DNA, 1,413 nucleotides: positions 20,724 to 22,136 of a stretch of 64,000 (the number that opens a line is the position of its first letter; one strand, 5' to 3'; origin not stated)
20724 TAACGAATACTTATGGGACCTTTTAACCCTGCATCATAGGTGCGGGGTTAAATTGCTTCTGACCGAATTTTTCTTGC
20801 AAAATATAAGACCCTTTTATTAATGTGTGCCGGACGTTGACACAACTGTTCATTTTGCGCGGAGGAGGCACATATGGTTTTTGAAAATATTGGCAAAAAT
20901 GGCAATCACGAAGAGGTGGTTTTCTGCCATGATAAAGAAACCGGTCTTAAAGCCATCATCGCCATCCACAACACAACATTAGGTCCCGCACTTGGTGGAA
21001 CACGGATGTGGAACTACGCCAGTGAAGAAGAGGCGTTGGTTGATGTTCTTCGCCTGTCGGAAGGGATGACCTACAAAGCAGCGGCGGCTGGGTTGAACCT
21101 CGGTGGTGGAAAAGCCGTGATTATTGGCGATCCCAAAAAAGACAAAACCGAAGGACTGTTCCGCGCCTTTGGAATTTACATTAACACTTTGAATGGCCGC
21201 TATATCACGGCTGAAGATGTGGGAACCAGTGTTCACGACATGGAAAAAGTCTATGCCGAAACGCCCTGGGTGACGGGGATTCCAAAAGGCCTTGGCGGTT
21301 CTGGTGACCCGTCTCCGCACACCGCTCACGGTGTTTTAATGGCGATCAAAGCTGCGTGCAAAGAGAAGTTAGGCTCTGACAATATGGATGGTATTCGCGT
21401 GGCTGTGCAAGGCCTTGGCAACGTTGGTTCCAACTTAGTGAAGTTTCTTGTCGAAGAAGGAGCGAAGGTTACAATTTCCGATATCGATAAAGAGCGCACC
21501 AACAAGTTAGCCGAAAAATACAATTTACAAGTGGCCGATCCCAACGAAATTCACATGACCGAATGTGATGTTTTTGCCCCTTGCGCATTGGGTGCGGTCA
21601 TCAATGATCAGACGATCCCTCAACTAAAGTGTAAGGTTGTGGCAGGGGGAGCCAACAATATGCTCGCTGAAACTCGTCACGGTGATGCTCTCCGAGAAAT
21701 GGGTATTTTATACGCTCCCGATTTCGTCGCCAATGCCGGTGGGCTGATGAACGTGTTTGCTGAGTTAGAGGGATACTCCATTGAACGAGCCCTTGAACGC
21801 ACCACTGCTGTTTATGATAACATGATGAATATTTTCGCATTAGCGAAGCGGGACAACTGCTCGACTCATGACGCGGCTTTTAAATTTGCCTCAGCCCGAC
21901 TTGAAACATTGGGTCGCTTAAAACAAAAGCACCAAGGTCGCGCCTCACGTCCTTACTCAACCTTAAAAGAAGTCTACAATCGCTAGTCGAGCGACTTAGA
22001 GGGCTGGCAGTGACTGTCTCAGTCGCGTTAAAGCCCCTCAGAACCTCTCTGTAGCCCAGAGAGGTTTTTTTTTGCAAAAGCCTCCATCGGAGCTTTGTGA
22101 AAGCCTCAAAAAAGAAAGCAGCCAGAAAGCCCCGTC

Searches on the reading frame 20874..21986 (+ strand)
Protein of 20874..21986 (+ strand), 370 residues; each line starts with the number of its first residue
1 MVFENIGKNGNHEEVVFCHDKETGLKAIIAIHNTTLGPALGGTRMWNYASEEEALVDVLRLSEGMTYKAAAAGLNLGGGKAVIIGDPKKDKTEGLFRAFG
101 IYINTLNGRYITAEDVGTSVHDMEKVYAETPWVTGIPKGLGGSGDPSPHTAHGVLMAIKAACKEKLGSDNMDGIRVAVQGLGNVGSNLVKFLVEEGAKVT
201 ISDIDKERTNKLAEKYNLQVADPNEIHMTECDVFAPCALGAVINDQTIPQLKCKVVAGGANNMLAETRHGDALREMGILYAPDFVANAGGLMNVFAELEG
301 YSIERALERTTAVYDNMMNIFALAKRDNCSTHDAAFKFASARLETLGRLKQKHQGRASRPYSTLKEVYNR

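Call 110: search_protein_families(library=pfam, proteins=[window:20874-21986:+], max_evalue=0.00001)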
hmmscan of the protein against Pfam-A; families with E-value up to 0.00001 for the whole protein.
window:20874-21986:+ (370 aa): 3 families
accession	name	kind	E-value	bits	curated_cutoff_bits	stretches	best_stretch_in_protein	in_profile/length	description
PF02812.23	ELFV_dehydrog_N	-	5.3e-31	107.5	25.3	1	12-130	1-127/129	Glu/Leu/Phe/Val dehydrogenase, dimerisation domain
PF00208.27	ELFV_dehydrog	-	4.4e-24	86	23.4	2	209-299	86-182/241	Glutamate/Leucine/Phenylalanine/Valine dehydrogenase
PF03807.23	F420_oxidored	-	4.9e-07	30.7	21.6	0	175-233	1-62/94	NADP oxidoreductase coenzyme F420-dependent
